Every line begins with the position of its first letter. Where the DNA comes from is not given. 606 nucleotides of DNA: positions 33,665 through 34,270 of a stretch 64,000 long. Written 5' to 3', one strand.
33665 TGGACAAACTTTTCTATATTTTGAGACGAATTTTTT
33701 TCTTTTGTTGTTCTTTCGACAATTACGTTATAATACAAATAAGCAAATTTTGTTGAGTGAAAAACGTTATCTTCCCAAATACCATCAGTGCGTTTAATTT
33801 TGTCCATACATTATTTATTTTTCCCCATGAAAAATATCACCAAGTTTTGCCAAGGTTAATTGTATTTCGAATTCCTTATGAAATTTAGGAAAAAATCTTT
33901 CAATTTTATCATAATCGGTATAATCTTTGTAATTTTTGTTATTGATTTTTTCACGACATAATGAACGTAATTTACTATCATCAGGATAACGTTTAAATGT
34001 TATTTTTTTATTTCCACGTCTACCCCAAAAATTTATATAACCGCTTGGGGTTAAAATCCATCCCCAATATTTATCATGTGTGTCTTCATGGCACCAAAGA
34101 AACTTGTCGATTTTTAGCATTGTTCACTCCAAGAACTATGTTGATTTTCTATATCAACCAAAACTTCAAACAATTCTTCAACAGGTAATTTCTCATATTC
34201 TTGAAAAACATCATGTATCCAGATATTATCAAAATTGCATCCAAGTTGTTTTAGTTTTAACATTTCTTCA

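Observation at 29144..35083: Minus-strand island of small genes carrying an ADP-ribose / nucleotide-signalling toolkit (WGR, HGT-type ART-like, SLOG-like, minimal NTase); the macro domain lies in an earlier operon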

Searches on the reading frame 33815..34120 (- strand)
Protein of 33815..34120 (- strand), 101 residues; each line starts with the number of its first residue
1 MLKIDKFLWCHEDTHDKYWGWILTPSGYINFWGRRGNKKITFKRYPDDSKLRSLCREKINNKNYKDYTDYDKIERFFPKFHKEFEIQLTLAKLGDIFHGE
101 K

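Call 3: search_protein_families(library=pfam, max_evalue=0.1, proteins=[window:33815-34120:-])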
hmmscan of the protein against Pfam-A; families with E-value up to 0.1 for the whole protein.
window:33815-34120:- (101 aa): 0 families

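Call 4: search_protein_families(library=phrogs, max_evalue=0.01, proteins=[window:33815-34120:-])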
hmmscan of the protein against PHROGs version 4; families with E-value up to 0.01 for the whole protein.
window:33815-34120:- (101 aa): 0 families

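Call 9: search_protein_families(library=pfam, max_evalue=10, proteins=[window:33815-34120:-])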
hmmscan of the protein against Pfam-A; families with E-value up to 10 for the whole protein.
window:33815-34120:- (101 aa): 0 families

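Call 13: search_solved_structures(query=window:33815-34120:-, max_evalue=10, show_alignments=2)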
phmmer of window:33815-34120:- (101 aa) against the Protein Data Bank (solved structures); distinct sequences matched with E-value up to 10: 2.
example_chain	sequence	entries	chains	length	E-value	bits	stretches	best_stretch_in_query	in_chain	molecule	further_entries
7r81_L1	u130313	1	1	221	1.2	12.8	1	16-48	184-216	60S ribosomal protein L10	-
9yih_H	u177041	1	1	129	6.1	10.5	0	8-34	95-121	V634-136 UCA Fab heavy chain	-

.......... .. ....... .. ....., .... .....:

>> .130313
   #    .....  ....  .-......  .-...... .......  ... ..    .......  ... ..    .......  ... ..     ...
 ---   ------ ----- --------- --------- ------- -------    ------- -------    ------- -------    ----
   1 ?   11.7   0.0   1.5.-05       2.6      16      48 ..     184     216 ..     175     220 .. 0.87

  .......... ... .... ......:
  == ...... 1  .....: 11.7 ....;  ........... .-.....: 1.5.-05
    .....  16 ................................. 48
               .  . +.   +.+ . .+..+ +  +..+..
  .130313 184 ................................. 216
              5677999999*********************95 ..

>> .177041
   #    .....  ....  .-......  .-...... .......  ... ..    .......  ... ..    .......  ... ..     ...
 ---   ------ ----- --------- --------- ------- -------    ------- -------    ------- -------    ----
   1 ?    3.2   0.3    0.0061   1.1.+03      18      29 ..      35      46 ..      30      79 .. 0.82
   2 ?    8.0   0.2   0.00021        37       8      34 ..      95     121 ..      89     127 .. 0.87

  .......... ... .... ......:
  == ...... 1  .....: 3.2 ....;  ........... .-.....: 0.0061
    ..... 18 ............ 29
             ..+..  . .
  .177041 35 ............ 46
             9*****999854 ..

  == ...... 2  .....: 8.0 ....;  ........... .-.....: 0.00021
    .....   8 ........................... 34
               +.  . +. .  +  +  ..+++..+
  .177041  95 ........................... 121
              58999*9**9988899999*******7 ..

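Call 15: find_homologous_proteins(query=window:33815-34120:-, max_evalue=0.01)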
Query window:33815-34120:- (101 aa): 5 proteins with E <= 0.01 among 5 candidates.
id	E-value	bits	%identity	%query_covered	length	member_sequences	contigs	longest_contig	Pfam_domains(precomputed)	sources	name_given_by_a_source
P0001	7.2e-66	237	100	100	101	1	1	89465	-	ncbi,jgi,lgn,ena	jgi:hypothetical protein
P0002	1.1e-37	147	64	100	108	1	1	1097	-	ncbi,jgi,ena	jgi:hypothetical protein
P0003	6.5e-35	138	64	100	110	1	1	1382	-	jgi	-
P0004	2.2e-33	133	61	100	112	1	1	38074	-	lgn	-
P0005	7.4e-28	115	55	97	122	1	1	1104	-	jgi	-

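Call 16: find_encoding_contigs(protein=P0004, flank=10000, max_places=4)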
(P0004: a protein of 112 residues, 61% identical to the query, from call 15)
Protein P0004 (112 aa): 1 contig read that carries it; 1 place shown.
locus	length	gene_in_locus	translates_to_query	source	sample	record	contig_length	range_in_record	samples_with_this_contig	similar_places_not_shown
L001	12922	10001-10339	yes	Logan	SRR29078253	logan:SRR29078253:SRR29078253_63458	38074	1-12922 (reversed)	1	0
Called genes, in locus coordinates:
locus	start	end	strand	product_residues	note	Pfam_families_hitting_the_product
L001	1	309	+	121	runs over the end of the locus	-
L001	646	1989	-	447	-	-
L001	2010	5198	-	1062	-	-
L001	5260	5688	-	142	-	-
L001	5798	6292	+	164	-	-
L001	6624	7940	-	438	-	PF04055:Radical_SAM (weak)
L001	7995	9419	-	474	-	-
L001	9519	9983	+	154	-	-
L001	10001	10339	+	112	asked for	-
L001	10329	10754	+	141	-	-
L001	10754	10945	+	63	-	-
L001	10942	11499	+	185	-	-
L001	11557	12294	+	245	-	-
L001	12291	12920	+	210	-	?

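Call 17: find_encoding_contigs(protein=P0001, flank=10000, max_places=4)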
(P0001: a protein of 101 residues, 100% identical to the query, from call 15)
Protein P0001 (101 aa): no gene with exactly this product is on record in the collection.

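Call 22: search_solved_structures(query=A1, max_evalue=10, show_alignments=3)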
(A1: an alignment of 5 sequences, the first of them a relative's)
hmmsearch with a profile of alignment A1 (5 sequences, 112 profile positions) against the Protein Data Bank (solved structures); distinct sequences matched with E-value up to 10: 3.
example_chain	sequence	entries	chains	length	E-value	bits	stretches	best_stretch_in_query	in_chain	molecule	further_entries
7aoi_BR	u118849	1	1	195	0.2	15.6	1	6-35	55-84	mL84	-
6hiv_BR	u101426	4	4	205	0.22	15.4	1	6-35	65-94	mL84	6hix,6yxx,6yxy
9v1j_si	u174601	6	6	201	1.5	12.7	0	32-89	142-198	40S ribosomal protein S7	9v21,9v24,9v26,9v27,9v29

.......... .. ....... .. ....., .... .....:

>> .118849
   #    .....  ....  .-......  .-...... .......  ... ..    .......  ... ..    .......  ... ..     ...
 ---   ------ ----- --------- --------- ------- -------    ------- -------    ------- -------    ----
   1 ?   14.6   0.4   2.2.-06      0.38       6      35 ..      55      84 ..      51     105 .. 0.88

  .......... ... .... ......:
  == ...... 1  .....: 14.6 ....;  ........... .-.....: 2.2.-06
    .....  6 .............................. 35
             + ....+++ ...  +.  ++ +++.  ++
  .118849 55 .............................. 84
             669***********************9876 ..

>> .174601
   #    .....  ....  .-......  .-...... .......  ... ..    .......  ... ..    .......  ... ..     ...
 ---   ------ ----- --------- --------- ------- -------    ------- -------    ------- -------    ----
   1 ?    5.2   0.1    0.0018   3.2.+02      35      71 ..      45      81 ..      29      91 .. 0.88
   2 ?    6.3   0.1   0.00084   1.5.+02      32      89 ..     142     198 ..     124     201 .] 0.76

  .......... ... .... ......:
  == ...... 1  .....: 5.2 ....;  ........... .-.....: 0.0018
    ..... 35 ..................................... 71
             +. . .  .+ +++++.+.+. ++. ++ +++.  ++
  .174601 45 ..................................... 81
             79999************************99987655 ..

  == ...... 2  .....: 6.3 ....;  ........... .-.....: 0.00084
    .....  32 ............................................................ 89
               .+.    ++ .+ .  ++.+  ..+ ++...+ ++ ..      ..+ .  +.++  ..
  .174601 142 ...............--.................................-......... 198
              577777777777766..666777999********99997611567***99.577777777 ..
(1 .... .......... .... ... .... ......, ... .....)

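Call 25: find_related_loci(query=A1, collection=viral_contigs, flank=10000)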
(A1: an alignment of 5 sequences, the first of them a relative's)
Query A1 (101 aa) in viral_contigs; peptide patterns used: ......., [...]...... (x = any residue, [..] = any of these).
14 stretches matched a pattern, but none encodes a relative of the query by tblastn (E <= 1e-3).

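Call 34: search_protein_families(library=ncbifam, max_evalue=0.1, proteins=[window:33815-34120:-])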
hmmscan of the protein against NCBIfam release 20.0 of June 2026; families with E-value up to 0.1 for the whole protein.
window:33815-34120:- (101 aa): 0 families

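Call 37: predict_structure(alignment_id=A1)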
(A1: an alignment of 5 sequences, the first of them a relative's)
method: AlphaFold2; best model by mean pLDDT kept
length: 101 residues; sequences in the alignment: 5
mean_pLDDT: 89.5   pTM: 0.80
mean pLDDT of the five models: 89.5, 89.3, 89.3, 88.9, 88.6
residues with pLDDT >= 90: 74; 70-90: 21; 50-70: 3; < 50: 3
segments of 3 or more residues with pLDDT < 50: 99-101
pLDDT, mean of each block of 10 residues (from residue 1): 91 90 93 91 92 94 93 93 93 71 35
secondary structure, 60 per line:
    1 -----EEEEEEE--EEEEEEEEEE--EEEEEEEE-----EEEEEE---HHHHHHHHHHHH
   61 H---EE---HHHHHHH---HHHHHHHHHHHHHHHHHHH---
elements in order: E6-12 E15-24 E27-34 E40-45 H49-61 H70-76 H80-98

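Call 39: fold_search(model_id=the predicted structure, library=pdb)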
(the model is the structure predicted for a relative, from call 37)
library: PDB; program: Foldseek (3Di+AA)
matches with E <= 10: 354; with E <= 0.001: 0
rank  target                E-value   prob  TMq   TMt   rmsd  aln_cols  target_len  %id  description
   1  2ra8                  5.2e-02  1.00  0.48  0.16   2.4        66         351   17  Crystal structure of the Q64V53_BACFR protein from Bacteroides fragilis. Northeast Structural Genomics Consortium target (released 2007-09-25)
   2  3qr0                  4.8e-01  0.16  0.26  0.05   4.4        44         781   25  Crystal Structure of S. officinalis PLC21 (released 2011-08-10)
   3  3qr1_A                6.1e-01  0.15  0.26  0.05   4.4        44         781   25  Crystal Structure of L. pealei PLC21 (released 2011-08-10)
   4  8a3w_K                6.5e-01  0.08  0.22  0.19  17.1       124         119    6  CRYO-EM STRUCTURE OF LEISHMANIA MAJOR 80S RIBOSOME : WILD TYPE (released 2023-12-20)
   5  2ltr_MODEL_1_A        8.8e-01  0.38  0.30  0.29   6.4        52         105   13  Solution structure of RDE-4(32-136) (released 2013-12-04)
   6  7qep_M4               1.1e+00  0.04  0.21  0.21  19.3       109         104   14  Cryo-EM structure of the ribosome from Encephalitozoon cuniculi (released 2022-02-09)
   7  8vl4_MODEL_1_A        1.2e+00  0.28  0.34  0.34  10.5        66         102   11  Solution NMR Structure of de novo design protein 312 parent (released 2024-08-07)
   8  7u32_G                1.3e+00  0.23  0.27  0.15   4.5        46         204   13  MVV cleaved synaptic complex (CSC) intasome at 3.4 A resolution (released 2022-05-11)
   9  3vqp_B                1.7e+00  0.38  0.30  0.23   3.6        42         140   10  HIV-1 IN core domain in complex with 2,3-dihydro-1,4-benzodioxin-5-ylmethanol (released 2013-01-30)
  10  9j9h_2                1.7e+00  0.12  0.30  0.26   8.8        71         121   10  High-resolution cryo-EM structure of the Plasmodium falciparum 80S ribosome bound to RACK1 and E-tRNA (released 2025-06-04)
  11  8vl3_MODEL_1_A        1.8e+00  0.10  0.29  0.29   9.0        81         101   12  Solution NMR structure of de novo designed protein F3 parent (released 2024-08-07)
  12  1yqf_E                2.0e+00  0.12  0.34  0.21  10.6        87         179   13  Hypothetical protein from leishmania major unknown function sequence homologue to human p32 protein (released 2005-02-22)
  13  5fgo_D                2.0e+00  0.10  0.29  0.37   5.1        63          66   11  Crystal structure of D. melanogaster Pur-alpha repeat III. (released 2016-01-20)
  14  5yzg_Y                2.0e+00  0.04  0.22  0.12  22.0        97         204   14  The Cryo-EM Structure of Human Catalytic Step I Spliceosome (C complex) at 4.1 angstrom resolution (released 2018-08-08)
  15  6ii0_B                2.1e+00  0.21  0.32  0.13   4.7        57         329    7  Crystal structure of the Makes Caterpillars Floppy (MCF)-Like effector of Vibrio vulnificus MO6-24/O (released 2019-08-07)
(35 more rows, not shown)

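Call 50: search_dna_similar(query=window:33815-34120:-, collection=phages, mode=protein, max_evalue=1)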
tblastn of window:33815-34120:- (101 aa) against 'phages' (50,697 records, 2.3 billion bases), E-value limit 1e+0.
Records with a match: 3; places in all: 3; records where one place covers at least 80% of the query: 3.
Best place of each record, by identity: <60% 3.
By first word of the organism name: Agrobacterium 2; Sinorhizobium 1.
By host as written in the record: Agrobacterium tumefaciens C58 2; Sinohrizobium meliloti NRRL L-50 1.
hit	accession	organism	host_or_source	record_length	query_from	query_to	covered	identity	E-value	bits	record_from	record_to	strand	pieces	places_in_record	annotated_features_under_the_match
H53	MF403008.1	Agrobacterium phage Atu_ph07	Agrobacterium tumefaciens C58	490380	2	99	97%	30.7%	2e-1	36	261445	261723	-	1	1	hypothetical protein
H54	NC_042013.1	Agrobacterium phage Atu_ph07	Agrobacterium tumefaciens C58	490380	2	99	97%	30.7%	2e-1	36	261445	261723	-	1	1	hypothetical protein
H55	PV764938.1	Sinorhizobium phage Phosso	Sinohrizobium meliloti NRRL L-50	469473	7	99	92%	30.3%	8e-6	48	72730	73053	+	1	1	hypothetical protein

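Call 55: get_annotated_region(hit=H55, flank=4000)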
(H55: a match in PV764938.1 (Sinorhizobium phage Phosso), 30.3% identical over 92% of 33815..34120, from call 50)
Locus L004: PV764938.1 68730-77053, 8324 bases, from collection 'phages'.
description: Sinorhizobium phage Phosso, complete genome.
organism: Sinorhizobium phage Phosso (NCBI taxid 3435197)
taxonomy: Viruses
host: Sinohrizobium meliloti NRRL L-50; source: soil; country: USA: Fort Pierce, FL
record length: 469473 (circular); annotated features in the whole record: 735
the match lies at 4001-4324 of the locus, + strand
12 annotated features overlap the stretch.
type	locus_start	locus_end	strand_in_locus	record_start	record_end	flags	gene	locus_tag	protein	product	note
CDS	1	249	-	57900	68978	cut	-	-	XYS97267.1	hypothetical protein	108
CDS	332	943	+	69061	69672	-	-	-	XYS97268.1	hypothetical protein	109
CDS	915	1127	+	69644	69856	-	-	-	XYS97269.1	hypothetical protein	110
CDS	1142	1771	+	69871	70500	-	-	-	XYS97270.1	RNA ligase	111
CDS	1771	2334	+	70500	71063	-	-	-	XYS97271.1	hypothetical protein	112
CDS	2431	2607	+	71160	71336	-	-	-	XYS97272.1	hypothetical protein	113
CDS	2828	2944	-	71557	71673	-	-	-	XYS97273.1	hypothetical protein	114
CDS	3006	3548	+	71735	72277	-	-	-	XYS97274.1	hypothetical protein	115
CDS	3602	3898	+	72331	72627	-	-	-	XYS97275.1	hypothetical protein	116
CDS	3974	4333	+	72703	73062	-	-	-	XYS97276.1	hypothetical protein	117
CDS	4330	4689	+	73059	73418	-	-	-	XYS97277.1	hypothetical protein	118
CDS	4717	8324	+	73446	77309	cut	-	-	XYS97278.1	S8 family peptidase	119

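Call 57: search_protein_families(library=pfam, max_evalue=0.01, proteins=[L004:3974-4333:+, L001:9519-9983:+, L001:10317-10754:+, L001:11542-12294:+, L001:10942-11499:+, L001:10001-10339:+, L004:4330-4689:+])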
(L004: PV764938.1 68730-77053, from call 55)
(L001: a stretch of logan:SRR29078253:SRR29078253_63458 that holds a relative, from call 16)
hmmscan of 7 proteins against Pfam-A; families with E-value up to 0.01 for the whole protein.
L004:3974-4333:+ (119 aa): 0 families

L001:9519-9983:+ (154 aa): 0 families

L001:10317-10754:+ (145 aa): 0 families

L001:11542-12294:+ (250 aa): 1 family
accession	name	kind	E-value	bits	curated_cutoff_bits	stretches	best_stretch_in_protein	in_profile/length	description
PF13376.11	OmdA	-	0.0015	18.9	25.6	1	209-240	7-38/60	Bacteriocin-protection, YdeI or OmpD-Associated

L001:10942-11499:+ (185 aa): 0 families

L001:10001-10339:+ (112 aa): 0 families

L004:4330-4689:+ (119 aa): 0 families

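Call 73: search_protein_families(library=padloc, max_evalue=0.01, proteins=[window:33815-34120:-])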
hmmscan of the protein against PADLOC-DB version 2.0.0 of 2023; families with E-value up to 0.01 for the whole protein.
window:33815-34120:- (101 aa): 0 families

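Call 79: search_protein_representatives(alignment_id=A1)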
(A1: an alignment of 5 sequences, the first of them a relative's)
Query: 5 sequences, 112 profile positions. Proteins with E-value up to 0.001 (for the whole library): 84; up to 1e-10: 16; up to 1e-30: 1. The best 84 are listed.
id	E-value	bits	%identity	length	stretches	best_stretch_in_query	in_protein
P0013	1.3e-43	164.3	-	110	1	1-112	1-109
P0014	6.0e-22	94.6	-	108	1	3-111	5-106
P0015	2.0e-16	76.8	-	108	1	6-111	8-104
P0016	1.6e-15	73.9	-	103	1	1-109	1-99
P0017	5.0e-15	72.3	-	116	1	3-112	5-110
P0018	8.8e-14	68.3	-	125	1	7-111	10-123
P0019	2.9e-13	66.6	-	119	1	4-112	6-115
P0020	4.3e-13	66.1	-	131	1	3-110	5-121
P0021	7.1e-13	65.4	-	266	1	4-110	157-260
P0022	2.2e-12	63.8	-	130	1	3-110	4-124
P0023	2.8e-12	63.5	-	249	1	8-109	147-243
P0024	3.2e-12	63.3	-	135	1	6-111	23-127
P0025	3.7e-12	63.0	-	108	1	4-111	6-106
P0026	1.1e-11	61.6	-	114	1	3-108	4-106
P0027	1.9e-11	60.7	-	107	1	5-111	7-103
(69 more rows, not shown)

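Call 81: search_protein_families(library=pfam, alignment_id=A6, max_evalue=0.01)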
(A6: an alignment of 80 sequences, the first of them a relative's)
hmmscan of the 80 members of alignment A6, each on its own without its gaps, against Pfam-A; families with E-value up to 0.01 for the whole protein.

A. member 1, P0001 (101 aa): 0 families

B. families by the number of members that match (of 80 scanned): 4 families
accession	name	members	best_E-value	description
PF05406.20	WGR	2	0.003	WGR domain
PF20877.2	Anoctamin_N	1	0.0028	Alpha-beta plait domain in TMEM16 lipid scramblase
PF23988.1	DUF7309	1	0.0043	Domain of unknown function (DUF7309)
PF07338.18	YdgH_BhsA-like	1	0.0096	YdgH/BhsA/McbA-like domain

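Call 82: search_solved_structures(query=A6, max_evalue=10, show_alignments=3)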
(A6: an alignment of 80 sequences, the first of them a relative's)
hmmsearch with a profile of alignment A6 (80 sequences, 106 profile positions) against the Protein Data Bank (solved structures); distinct sequences matched with E-value up to 10: 6.
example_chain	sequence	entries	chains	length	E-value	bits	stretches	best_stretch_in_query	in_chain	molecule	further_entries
2ra8_A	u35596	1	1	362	0.067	16.7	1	10-72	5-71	Uncharacterized protein Q64V53_BACFR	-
4i6l_A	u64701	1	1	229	0.75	13.3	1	59-102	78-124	Ubiquitin thioesterase OTUB1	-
3von_A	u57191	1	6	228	0.82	13.2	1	58-102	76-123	Ubiquitin thioesterase OTUB1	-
2zfy_A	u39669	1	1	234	0.84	13.2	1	58-102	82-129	Ubiquitin thioesterase OTUB1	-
9x2o_A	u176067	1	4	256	1.3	12.5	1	22-89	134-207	Antiviral protein MAP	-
4ddg_A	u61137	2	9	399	1.8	12.1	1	59-102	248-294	Ubiquitin-conjugating enzyme E2 D2, Ubiquitin thioesterase OTUB1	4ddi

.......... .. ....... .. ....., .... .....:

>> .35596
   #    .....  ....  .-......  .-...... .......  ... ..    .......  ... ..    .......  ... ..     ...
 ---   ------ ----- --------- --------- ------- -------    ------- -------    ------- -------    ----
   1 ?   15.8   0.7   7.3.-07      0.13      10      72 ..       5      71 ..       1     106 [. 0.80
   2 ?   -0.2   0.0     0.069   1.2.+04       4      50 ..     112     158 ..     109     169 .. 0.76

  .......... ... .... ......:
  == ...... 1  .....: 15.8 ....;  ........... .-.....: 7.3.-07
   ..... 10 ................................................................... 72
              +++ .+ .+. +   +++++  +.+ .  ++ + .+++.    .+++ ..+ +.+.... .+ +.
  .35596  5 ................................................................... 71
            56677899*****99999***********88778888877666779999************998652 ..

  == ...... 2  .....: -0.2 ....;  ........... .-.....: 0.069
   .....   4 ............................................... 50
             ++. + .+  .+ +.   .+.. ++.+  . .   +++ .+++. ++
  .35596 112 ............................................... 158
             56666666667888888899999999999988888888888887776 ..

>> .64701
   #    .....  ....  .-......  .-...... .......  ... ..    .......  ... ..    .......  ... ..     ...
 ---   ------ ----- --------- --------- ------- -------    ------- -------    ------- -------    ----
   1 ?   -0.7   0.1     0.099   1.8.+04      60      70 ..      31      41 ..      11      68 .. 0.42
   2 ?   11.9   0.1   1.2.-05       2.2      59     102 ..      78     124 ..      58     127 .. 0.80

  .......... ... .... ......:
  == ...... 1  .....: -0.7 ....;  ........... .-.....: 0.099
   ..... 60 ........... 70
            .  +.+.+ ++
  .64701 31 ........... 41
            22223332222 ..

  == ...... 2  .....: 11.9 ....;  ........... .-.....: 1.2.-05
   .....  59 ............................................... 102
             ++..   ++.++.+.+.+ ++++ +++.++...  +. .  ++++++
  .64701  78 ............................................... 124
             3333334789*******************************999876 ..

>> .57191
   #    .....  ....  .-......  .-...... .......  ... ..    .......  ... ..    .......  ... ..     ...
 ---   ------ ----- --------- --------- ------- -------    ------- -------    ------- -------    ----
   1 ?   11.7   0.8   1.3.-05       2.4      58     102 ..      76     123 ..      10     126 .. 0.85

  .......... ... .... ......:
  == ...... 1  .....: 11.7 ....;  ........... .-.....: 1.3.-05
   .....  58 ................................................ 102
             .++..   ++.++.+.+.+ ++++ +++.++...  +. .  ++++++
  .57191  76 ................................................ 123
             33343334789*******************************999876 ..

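Call 87: find_related_loci(query=A7, collection=viral_contigs, flank=10000)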
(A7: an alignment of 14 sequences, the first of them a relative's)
Query A7 (101 aa) in viral_contigs; peptide patterns used: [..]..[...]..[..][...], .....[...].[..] (x = any residue, [..] = any of these).
23 stretches matched a pattern; 19 encode a relative of the query (tblastn E <= 1e-3); 19 distinct loci.
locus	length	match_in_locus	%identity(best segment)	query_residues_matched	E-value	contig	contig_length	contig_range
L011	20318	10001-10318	45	3-98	8e-19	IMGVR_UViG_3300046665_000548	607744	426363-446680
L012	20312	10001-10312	39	4-101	8e-17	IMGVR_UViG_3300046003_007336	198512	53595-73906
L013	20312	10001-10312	39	4-101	8e-17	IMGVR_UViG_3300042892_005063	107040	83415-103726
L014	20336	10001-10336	38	4-95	2e-15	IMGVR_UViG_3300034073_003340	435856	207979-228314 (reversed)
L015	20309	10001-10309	41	4-101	1e-14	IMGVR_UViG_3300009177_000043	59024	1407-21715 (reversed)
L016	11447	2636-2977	43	7-100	2e-14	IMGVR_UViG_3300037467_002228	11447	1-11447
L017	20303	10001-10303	40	3-97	3e-14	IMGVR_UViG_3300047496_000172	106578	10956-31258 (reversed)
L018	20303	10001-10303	37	4-99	1e-12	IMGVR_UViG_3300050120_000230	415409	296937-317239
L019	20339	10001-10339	38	4-101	1e-12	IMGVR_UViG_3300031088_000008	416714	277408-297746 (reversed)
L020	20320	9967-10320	34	3-95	6e-12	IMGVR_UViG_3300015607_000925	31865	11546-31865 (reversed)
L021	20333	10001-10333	36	4-95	1e-11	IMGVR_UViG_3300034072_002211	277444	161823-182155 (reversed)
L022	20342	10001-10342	33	7-95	1e-10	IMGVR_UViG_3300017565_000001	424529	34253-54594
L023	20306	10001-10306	38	3-97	2e-10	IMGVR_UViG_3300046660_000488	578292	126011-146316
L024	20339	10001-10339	32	7-92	1e-9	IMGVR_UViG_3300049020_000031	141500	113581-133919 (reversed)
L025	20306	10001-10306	34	4-93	4e-8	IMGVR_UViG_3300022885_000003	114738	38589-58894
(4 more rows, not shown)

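Call 107: list_cluster_members(proteins=[P0001, P0006, P0012])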
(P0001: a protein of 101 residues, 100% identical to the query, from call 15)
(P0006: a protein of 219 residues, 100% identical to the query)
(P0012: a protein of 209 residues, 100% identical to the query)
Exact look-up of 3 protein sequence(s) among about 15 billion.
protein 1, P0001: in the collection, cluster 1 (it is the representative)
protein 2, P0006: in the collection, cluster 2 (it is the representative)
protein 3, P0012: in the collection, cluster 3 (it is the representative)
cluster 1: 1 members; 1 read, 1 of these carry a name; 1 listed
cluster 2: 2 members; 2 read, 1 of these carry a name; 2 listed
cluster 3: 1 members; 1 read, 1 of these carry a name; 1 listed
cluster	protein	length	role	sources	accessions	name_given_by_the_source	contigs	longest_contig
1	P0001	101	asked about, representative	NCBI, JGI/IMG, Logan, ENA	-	hypothetical protein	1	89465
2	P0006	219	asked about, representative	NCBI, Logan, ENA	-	-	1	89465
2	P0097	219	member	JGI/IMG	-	hypothetical protein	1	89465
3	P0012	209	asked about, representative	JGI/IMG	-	hypothetical protein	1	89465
